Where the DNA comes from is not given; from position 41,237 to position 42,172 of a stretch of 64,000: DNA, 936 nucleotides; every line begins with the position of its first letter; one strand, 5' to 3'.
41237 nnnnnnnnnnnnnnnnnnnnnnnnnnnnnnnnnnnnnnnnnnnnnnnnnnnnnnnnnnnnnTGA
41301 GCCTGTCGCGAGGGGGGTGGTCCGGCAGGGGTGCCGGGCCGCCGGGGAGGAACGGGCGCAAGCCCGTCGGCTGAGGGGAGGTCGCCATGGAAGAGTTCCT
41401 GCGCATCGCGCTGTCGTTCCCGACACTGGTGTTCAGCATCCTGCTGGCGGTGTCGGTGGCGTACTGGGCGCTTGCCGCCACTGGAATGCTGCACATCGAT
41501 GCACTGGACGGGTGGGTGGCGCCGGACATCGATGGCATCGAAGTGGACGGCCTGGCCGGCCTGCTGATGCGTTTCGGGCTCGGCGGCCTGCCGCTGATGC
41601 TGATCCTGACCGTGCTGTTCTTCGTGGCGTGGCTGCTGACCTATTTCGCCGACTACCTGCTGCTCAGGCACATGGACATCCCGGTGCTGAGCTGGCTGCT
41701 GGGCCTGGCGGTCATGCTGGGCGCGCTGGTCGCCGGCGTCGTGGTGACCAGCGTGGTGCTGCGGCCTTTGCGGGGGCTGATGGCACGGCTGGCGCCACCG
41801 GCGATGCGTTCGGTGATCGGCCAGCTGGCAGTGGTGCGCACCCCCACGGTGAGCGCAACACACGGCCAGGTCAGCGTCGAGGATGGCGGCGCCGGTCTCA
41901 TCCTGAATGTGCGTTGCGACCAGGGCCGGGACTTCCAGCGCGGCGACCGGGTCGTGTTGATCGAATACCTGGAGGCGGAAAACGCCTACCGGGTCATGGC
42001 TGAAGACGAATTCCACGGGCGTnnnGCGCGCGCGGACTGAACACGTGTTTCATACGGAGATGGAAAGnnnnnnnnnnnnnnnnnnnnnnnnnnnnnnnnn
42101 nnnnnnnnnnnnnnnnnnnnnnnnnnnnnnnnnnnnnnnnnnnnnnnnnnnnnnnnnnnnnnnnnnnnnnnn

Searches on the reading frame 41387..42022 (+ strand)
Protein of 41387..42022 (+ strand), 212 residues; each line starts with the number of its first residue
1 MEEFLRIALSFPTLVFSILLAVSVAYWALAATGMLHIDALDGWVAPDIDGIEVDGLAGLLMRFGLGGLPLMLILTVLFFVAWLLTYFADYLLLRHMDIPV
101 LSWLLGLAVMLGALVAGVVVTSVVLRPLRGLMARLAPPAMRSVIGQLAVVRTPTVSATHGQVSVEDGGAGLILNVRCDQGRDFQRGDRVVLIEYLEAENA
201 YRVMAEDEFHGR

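Call 3: search_protein_families(library=pfam, proteins=[window:41387-42022:+], max_evalue=0.1)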
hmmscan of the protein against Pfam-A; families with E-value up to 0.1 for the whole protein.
window:41387-42022:+ (212 aa): 0 families
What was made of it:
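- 41387..42025 (+): bacC-like membrane protein (212 aa). No Pfam hit (call 3).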

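Call 4: search_protein_families(library=ncbifam, proteins=[window:41387-42022:+], max_evalue=0.1)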
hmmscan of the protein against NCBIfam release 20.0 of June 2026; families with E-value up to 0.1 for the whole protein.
window:41387-42022:+ (212 aa): 2 families
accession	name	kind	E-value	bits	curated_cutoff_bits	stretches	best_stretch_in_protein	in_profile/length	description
NF007795.0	PRK10497.1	equivalog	0.057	13.3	79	0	112-147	31-67/78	phage shock protein PspD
TIGR02979.1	phageshock_pspD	hypoth_equivalog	0.083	13.2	64.2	0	109-143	16-51/59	phage shock protein PspD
